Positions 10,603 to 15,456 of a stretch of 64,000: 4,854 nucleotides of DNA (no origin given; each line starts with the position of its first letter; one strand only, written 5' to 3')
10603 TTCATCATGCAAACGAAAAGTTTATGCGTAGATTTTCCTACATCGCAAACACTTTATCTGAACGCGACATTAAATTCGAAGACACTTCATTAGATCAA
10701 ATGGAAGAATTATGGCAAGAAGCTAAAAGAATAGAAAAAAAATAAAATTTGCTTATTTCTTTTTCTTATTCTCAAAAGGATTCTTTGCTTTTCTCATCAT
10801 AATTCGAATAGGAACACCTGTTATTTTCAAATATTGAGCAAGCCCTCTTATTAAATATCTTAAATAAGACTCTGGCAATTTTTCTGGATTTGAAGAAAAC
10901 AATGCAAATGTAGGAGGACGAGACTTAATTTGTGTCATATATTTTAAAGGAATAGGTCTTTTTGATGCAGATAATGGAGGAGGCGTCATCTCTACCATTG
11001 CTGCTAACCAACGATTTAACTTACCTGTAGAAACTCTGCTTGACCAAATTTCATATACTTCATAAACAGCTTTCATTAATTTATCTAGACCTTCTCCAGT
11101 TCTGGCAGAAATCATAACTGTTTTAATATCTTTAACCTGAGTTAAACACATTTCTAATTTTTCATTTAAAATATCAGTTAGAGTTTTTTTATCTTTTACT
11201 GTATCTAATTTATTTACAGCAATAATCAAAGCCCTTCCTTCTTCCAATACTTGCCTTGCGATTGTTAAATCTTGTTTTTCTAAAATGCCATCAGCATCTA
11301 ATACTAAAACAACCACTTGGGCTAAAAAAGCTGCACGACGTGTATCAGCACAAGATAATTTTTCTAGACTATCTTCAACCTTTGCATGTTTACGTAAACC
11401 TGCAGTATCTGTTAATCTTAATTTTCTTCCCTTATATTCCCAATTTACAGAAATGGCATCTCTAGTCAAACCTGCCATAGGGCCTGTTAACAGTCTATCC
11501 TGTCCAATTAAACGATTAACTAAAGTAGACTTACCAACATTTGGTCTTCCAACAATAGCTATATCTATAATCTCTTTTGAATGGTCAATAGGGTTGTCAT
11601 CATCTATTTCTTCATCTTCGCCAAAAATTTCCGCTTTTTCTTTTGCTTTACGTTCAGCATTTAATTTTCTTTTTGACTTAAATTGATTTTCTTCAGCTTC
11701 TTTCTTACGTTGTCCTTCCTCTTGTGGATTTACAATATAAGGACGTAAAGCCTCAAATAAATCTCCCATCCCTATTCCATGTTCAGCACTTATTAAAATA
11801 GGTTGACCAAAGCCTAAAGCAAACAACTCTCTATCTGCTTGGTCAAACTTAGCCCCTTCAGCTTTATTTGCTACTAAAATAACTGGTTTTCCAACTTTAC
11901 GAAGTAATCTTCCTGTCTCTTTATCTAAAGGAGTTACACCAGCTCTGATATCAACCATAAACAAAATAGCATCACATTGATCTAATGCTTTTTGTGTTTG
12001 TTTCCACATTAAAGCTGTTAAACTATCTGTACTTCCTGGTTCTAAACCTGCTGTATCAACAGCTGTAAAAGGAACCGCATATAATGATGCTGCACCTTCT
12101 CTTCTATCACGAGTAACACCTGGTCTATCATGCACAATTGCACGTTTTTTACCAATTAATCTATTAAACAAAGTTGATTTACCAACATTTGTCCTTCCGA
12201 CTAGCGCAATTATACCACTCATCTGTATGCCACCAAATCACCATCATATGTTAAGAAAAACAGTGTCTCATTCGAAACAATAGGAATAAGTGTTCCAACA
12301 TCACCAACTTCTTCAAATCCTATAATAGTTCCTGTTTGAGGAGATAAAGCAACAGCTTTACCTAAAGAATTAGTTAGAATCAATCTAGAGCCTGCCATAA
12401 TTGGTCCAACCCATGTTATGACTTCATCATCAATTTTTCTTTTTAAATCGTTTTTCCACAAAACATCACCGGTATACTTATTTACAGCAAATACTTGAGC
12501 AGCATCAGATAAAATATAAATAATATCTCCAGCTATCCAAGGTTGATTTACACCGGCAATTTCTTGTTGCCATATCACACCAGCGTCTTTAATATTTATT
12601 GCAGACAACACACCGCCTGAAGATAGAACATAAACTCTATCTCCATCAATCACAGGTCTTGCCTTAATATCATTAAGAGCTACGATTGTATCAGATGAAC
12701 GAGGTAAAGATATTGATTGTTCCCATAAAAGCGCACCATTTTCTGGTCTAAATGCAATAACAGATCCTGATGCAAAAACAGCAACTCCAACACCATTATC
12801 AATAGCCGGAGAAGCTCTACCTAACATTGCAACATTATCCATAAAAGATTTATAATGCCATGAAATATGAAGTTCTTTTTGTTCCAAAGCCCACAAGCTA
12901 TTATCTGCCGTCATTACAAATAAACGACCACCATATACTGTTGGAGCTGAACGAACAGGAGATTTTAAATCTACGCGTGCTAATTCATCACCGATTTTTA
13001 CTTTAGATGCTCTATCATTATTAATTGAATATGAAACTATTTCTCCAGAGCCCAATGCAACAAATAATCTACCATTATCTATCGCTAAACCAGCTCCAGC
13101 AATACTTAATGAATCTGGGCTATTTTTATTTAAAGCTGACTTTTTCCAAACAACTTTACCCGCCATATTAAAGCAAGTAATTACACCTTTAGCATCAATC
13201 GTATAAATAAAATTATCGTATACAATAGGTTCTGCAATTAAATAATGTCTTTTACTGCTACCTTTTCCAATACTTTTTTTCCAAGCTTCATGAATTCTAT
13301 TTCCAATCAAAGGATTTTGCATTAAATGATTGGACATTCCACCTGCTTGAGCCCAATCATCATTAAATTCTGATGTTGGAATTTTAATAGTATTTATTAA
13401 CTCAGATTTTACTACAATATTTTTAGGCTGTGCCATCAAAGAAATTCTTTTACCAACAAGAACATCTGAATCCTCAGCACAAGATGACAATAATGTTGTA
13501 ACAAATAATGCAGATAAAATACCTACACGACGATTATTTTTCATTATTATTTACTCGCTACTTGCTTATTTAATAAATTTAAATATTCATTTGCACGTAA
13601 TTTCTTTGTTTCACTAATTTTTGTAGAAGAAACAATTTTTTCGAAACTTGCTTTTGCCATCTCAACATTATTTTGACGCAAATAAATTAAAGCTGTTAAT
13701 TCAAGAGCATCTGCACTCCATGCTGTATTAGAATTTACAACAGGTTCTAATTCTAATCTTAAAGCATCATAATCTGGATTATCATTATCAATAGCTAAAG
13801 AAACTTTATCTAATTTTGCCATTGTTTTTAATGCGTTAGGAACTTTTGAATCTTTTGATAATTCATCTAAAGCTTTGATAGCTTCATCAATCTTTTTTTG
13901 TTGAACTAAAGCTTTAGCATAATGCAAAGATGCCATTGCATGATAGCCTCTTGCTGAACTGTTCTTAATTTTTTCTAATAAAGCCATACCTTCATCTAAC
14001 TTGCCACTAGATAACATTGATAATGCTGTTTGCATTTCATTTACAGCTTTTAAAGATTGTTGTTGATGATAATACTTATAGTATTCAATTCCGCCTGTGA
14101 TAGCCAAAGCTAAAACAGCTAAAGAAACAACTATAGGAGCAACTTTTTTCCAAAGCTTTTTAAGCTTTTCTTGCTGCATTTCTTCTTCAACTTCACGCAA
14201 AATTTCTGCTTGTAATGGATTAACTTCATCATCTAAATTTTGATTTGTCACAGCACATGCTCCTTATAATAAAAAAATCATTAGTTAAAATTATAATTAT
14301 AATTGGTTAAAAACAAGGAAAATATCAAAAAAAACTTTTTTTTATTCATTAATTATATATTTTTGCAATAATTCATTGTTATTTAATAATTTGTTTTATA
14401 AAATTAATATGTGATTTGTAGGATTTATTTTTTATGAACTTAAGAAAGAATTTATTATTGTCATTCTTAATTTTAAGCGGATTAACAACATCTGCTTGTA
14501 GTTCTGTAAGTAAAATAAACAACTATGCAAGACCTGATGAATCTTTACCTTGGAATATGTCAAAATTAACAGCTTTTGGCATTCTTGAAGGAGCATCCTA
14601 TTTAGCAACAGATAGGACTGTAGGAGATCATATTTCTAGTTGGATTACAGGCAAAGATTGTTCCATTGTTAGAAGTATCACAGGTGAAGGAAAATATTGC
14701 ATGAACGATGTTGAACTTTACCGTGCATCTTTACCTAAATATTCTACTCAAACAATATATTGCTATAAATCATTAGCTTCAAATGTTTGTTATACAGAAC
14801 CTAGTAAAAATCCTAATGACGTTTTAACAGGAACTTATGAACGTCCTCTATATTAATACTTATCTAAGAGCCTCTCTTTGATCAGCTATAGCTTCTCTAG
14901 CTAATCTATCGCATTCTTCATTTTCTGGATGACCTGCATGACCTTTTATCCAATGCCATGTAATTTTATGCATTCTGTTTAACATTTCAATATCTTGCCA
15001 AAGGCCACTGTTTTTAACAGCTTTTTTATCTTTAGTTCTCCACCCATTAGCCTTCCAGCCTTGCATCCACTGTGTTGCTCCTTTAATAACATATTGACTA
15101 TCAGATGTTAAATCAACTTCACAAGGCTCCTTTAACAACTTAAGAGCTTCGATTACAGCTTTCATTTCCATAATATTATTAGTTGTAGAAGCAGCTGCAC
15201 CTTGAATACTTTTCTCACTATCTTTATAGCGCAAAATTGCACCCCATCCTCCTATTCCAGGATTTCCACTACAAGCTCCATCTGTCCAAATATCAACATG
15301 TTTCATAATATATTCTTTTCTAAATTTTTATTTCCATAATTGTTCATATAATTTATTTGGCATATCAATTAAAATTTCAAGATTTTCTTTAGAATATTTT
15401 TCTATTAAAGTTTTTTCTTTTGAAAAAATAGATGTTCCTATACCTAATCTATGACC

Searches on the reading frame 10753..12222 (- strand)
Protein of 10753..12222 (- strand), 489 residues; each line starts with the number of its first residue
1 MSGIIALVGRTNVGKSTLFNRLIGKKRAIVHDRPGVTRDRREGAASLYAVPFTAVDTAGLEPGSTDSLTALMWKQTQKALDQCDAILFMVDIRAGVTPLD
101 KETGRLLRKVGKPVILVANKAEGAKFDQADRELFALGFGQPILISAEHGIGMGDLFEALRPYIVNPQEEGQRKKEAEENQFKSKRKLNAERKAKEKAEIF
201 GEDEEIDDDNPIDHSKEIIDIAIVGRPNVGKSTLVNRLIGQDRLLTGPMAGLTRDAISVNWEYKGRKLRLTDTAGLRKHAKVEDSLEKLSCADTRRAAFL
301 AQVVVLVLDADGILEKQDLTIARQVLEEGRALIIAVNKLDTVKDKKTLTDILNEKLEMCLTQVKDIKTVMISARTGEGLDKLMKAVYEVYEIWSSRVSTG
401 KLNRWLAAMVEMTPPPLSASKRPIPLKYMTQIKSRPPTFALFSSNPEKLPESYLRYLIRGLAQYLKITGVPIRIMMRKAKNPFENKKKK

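Call 68: search_protein_families(library=pfam, proteins=[window:10753-12222:-], max_evalue=0.000001)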
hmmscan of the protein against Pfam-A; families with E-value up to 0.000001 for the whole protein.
window:10753-12222:- (489 aa): 9 families
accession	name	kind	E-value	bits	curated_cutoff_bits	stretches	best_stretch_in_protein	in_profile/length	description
PF01926.29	MMR_HSR1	-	7.8e-54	181.1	21.9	2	5-120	2-113/113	50S ribosome-binding GTPase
PF02421.24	FeoB_N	-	3.5e-28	98.5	27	2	220-385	2-155/156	Ferrous iron transport protein B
PF14714.11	KH_dom-like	-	6e-27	94.2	27.3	1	396-477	1-81/81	KH-domain-like of EngA bacterial GTPase enzymes, C-terminal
PF00009.33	GTP_EFTU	-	1.3e-24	87.2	26.5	1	251-389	54-185/188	Elongation factor Tu GTP binding domain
PF04548.22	AIG1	-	4.2e-12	46.3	27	0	221-363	3-149/212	AIG1 family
PF00350.29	Dynamin_N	-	1.4e-11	45.2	27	0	221-259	1-38/168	Dynamin family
PF03193.22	RsgA_GTPase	-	1.1e-10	42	30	0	4-30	108-134/174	RsgA GTPase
PF00071.28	Ras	-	1.2e-07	31.9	21.6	0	221-384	2-154/162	Ras family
PF08477.19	Roc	-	8.4e-07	29.7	27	0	221-283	2-73/119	Ras of Complex, Roc, domain of DAPkinase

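Call 78: find_homologous_proteins(query=window:10753-12222:-, max_evalue=1e-20)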
Query window:10753-12222:- (489 aa): 8000 proteins with E <= 1e-20 among 8000 candidates; the best 120 are listed.
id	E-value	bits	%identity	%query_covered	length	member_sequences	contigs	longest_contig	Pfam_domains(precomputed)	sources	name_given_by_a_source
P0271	0.0e+0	1073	100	100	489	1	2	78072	PF01926.30,PF08477.20,PF00350.30,PF13401.13,PF03193.23,PF16897.11,PF04548.23,PF00005.34,PF02421.25,PF00009.34,PF14714.12,PF00071.29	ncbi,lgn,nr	ncbi:MAG: ribosome biogenesis GTPase Der [Alphaproteobacteria bacterium]|nr:ribosome biogenesis GTPa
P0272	3.9e-221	753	71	100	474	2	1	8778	PF01926.30,PF00025.28,PF00005.34,PF08477.20,PF00350.30,PF02421.25,PF00009.34,PF03193.23,PF14714.12,PF04548.23,PF00071.29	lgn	-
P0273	2.1e-220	751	71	100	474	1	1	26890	PF01926.30,PF00025.28,PF00005.34,PF08477.20,PF00350.30,PF02421.25,PF00009.34,PF03193.23,PF14714.12,PF04548.23,PF00071.29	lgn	-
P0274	4.7e-220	750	71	100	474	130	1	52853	PF01926.30,PF00025.28,PF00005.34,PF08477.20,PF00350.30,PF02421.25,PF00009.34,PF03193.23,PF14714.12,PF04548.23,PF00071.29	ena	-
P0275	3.2e-218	743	72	100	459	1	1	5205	PF01926.30,PF00025.28,PF00005.34,PF08477.20,PF00350.30,PF02421.25,PF00009.34,PF03193.23,PF14714.12,PF04548.23,PF00071.29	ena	-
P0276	5.1e-216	736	70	100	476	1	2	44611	PF01926.30,PF00025.28,PF09439.17,PF08477.20,PF00350.30,PF03193.23,PF04548.23,PF02421.25,PF00009.34,PF03308.23,PF14714.12,PF00071.29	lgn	-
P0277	1.5e-215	735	70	100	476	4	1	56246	PF01926.30,PF00025.28,PF09439.17,PF08477.20,PF00350.30,PF03193.23,PF04548.23,PF02421.25,PF00009.34,PF03308.23,PF14714.12,PF00071.29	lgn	-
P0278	3.0e-215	734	70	100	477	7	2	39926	PF01926.30,PF00025.28,PF09439.17,PF08477.20,PF00350.30,PF02421.25,PF00009.34,PF03193.23,PF14714.12,PF04548.23,PF00071.29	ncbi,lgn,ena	-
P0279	1.1e-214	732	69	99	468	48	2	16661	PF01926.30,PF00025.28,PF09439.17,PF08477.20,PF00350.30,PF03193.23,PF04548.23,PF00005.34,PF02421.25,PF00009.34,PF14714.12,PF00071.29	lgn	-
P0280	1.4e-213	728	69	99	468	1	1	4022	PF01926.30,PF00025.28,PF09439.17,PF08477.20,PF00350.30,PF03193.23,PF04548.23,PF00005.34,PF02421.25,PF00009.34,PF14714.12,PF00071.29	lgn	-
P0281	1.7e-213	728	69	99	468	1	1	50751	PF01926.30,PF00025.28,PF09439.17,PF08477.20,PF00350.30,PF03193.23,PF04548.23,PF00005.34,PF02421.25,PF00009.34,PF14714.12,PF00071.29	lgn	-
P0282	2.6e-213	727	70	100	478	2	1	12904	PF01926.30,PF08477.20,PF00350.30,PF02421.25,PF00009.34,PF03193.23,PF14714.12,PF04548.23,PF00071.29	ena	-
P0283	5.0e-213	726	69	100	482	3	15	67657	PF01926.30,PF00005.34,PF08477.20,PF00350.30,PF02421.25,PF00009.34,PF03193.23,PF14714.12,PF04548.23,PF00071.29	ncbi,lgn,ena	-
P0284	1.0e-212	725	67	100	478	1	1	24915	PF01926.30,PF00005.34,PF08477.20,PF00350.30,PF02421.25,PF00009.34,PF13401.13,PF03193.23,PF14714.12,PF04548.23,PF00071.29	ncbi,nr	ncbi:MAG: ribosome biogenesis GTPase Der [Alphaproteobacteria bacterium]|nr:ribosome biogenesis GTPa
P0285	2.0e-212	724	69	100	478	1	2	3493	PF01926.30,PF08477.20,PF00350.30,PF02421.25,PF00009.34,PF13401.13,PF03193.23,PF14714.12,PF04548.23,PF00071.29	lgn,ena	-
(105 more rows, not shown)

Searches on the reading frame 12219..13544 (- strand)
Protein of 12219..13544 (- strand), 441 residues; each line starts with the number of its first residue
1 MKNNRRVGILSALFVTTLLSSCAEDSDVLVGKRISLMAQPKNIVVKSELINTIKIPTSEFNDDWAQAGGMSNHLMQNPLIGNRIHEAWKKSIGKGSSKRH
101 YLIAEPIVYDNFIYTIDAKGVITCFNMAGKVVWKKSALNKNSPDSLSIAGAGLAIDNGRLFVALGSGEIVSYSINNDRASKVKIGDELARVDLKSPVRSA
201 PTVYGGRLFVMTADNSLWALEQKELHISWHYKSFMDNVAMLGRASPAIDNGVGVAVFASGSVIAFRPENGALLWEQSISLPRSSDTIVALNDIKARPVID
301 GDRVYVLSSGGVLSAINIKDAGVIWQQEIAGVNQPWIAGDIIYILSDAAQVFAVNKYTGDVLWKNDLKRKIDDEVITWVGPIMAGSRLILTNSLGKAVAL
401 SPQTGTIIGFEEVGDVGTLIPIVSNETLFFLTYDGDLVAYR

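Call 68: search_protein_families(library=pfam, proteins=[window:12219-13544:-], max_evalue=0.000001)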
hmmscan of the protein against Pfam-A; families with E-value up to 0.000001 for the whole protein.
window:12219-13544:- (441 aa): 3 families
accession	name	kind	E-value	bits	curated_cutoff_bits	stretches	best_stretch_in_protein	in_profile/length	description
PF13360.13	PQQ_2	-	3.3e-50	171.4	27.6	1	119-365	2-233/233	Outer membrane protein assembly factor BamB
PF13570.13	Beta-prop_ACSF4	-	2.2e-15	57.3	133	0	291-434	91-235/329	Beta-alanine-activating enzyme, beta-propeller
PF01011.28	PQQ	-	1.4e-09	37.7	26.7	0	332-371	50-89/595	Glucose/ethanol/alcohol dehydrogenase, beta-propeller domain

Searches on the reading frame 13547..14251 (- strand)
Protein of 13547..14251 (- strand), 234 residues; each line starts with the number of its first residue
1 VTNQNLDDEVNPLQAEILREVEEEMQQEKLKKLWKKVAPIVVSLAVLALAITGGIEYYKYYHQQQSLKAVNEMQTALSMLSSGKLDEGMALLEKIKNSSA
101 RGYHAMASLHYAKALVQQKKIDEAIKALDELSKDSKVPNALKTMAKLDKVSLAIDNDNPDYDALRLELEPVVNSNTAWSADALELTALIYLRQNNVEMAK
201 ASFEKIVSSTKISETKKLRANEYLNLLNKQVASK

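Call 68: search_protein_families(library=pfam, proteins=[window:13547-14251:-], max_evalue=0.000001)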
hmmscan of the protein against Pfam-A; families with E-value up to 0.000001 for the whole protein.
window:13547-14251:- (234 aa): 3 families
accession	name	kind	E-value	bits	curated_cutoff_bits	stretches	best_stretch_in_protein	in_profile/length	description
PF09976.15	TPR_21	-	1.8e-15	57.7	25.5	1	31-214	1-180/193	Tetratricopeptide repeat-like domain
PF13174.12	TPR_6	-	5.3e-08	33.4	26.3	0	181-208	1-28/33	Tetratricopeptide repeat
PF12895.13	ANAPC3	-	7.1e-07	29.9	27.2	0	62-130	16-81/82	Anaphase-promoting complex, cyclosome, subunit 3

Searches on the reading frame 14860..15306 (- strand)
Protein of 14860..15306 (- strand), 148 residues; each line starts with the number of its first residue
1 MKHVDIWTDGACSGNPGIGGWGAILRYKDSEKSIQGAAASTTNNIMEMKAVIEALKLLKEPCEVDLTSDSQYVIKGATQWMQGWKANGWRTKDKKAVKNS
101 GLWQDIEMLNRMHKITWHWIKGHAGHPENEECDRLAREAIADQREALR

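Call 68: search_protein_families(library=pfam, proteins=[window:14860-15306:-], max_evalue=0.000001)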
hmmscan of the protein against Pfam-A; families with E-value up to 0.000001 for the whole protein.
window:14860-15306:- (148 aa): 1 family
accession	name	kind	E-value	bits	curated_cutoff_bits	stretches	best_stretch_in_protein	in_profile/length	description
PF00075.30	RNase_H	-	1.3e-47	161.9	25.8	1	2-140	2-140/141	RNase H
